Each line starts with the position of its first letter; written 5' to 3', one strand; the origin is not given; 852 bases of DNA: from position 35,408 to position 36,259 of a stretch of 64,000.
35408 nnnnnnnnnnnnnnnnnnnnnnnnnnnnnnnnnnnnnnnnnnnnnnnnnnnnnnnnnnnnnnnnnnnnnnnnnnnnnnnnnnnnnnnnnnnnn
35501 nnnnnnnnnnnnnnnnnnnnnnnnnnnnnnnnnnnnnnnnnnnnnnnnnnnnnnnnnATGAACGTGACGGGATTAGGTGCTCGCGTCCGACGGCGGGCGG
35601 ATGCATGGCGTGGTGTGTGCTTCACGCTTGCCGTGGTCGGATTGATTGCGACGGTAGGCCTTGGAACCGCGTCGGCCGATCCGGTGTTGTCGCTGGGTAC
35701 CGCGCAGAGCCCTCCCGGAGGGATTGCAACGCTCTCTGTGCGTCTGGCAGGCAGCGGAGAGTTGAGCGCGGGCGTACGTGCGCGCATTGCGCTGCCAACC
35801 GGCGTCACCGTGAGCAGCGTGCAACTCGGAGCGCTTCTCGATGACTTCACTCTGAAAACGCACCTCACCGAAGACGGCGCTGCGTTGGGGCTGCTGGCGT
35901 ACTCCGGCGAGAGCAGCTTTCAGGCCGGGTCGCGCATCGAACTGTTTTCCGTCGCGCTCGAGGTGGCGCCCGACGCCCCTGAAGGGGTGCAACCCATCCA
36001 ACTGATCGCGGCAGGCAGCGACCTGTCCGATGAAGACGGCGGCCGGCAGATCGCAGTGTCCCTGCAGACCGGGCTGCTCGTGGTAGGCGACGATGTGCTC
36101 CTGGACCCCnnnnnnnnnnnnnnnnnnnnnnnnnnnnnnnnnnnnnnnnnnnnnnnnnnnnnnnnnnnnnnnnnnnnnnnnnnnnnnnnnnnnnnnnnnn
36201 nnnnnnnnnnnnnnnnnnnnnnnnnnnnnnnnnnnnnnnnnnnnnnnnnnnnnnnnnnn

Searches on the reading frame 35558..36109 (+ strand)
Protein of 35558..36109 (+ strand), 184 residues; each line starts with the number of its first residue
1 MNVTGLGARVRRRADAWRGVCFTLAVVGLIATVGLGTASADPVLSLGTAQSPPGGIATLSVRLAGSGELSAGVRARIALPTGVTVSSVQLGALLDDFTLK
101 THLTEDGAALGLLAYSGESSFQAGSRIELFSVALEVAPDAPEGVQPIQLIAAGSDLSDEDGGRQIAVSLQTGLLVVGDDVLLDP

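Call 63: predict_structure(protein=window:35558-36109:+)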
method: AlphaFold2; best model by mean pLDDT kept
length: 184 residues; sequences in the alignment: 1
mean_pLDDT: 44.1   pTM: 0.41
mean pLDDT of the five models: 44.1, 35.4, 31.6, 29.8, 29.6
residues with pLDDT >= 90: 0; 70-90: 0; 50-70: 60; < 50: 124
segments of 3 or more residues with pLDDT < 50: 1-33, 36-42, 49-56, 93-110, 138-184
pLDDT, mean of each block of 10 residues (from residue 1): 37 42 43 49 50 50 55 52 54 48 43 51 54 50 33 30 29 30 31
secondary structure, 60 per line:
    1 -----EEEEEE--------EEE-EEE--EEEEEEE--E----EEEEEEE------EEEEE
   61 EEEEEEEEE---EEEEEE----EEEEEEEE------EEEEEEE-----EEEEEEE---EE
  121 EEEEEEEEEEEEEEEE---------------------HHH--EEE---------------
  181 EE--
elements in order: E6-11 E20-22 E24-26 E29-35 E43-49 E56-69 E73-78 E83-90 E97-103 E109-115 E119-136 E163-165

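Call 66: fold_search(model_id=the predicted structure, library=pdb)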
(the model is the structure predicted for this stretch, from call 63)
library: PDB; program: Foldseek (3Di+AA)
matches with E <= 10: 836; with E <= 0.001: 0
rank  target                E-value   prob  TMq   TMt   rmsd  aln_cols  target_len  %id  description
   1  2xdh                  8.7e-03  1.00  0.30  0.37   4.7        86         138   17  Non-cellulosomal cohesin from the hyperthermophilic archaeon Archaeoglobus fulgidus (released 2010-05-26)
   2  3chp                  2.8e-02  0.80  0.23  0.09   9.1       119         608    9  Crystal structure of leukotriene a4 hydrolase in complex with (3S)-3-amino-4-oxo-4-[(4-phenylmethoxyphenyl)amino]butanoi (released 2008-04-22)
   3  3fui                  4.9e-02  0.80  0.27  0.10   7.3       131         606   10  Leukotriene A4 hydrolase in complex with N-benzyl-4-[(2R)-pyrrolidin-2-ylmethoxy]aniline (released 2009-07-28)
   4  4h56_A                5.1e-02  0.09  0.16  0.12  29.5       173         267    9  Crystal structure of the Clostridium perfringens NetB toxin in the membrane inserted form (released 2012-12-26)
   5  1sqm                  5.4e-02  0.72  0.26  0.10   7.4       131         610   11  STRUCTURE OF [R563A] LEUKOTRIENE A4 HYDROLASE (released 2004-08-03)
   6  4p1x_F                5.4e-02  0.38  0.25  0.20  16.1       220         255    7  Crystal structure of staphylococcal LUK prepore (released 2014-10-01)
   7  4p1x_C                6.0e-02  0.20  0.20  0.15  19.8       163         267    8  Crystal structure of staphylococcal LUK prepore (released 2014-10-01)
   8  5ni2                  6.3e-02  0.75  0.24  0.09   9.0       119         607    8  Crystal structure of human LTA4H mutant E271A in complex with LTA4 (crystal form I) (released 2017-08-23)
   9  3fum                  6.6e-02  0.84  0.25  0.10   9.0       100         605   11  Leukotriene A4 hydrolase in complex with (R)-pyridin-4-yl[4-(2-pyrrolidin-1-ylethoxy)phenyl]methanol (released 2009-07-28)
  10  3b7s_A                6.6e-02  0.66  0.25  0.10   7.4       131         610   10  [E296Q]LTA4H in complex with RSR substrate (released 2008-09-16)
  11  3chq                  7.3e-02  0.72  0.24  0.09   9.1       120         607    8  Crystal structure of leukotriene a4 hydrolase in complex with N5-[4-(phenylmethoxy)phenyl]-L-glutamine (released 2008-04-22)
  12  4fl4_C                7.7e-02  0.60  0.25  0.17  11.6       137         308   16  Scaffoldin conformation and dynamics revealed by a ternary complex from the Clostridium thermocellum cellulosome (released 2012-06-27)
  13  1gw6                  8.1e-02  0.72  0.24  0.09   9.0       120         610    8  STRUCTURE OF LEUKOTRIENE A4 HYDROLASE D375N MUTANT (released 2003-03-06)
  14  4p1x_G                8.1e-02  0.20  0.19  0.14  19.7       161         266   10  Crystal structure of staphylococcal LUK prepore (released 2014-10-01)
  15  4p1x_H                8.5e-02  0.30  0.24  0.19  16.4       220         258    6  Crystal structure of staphylococcal LUK prepore (released 2014-10-01)
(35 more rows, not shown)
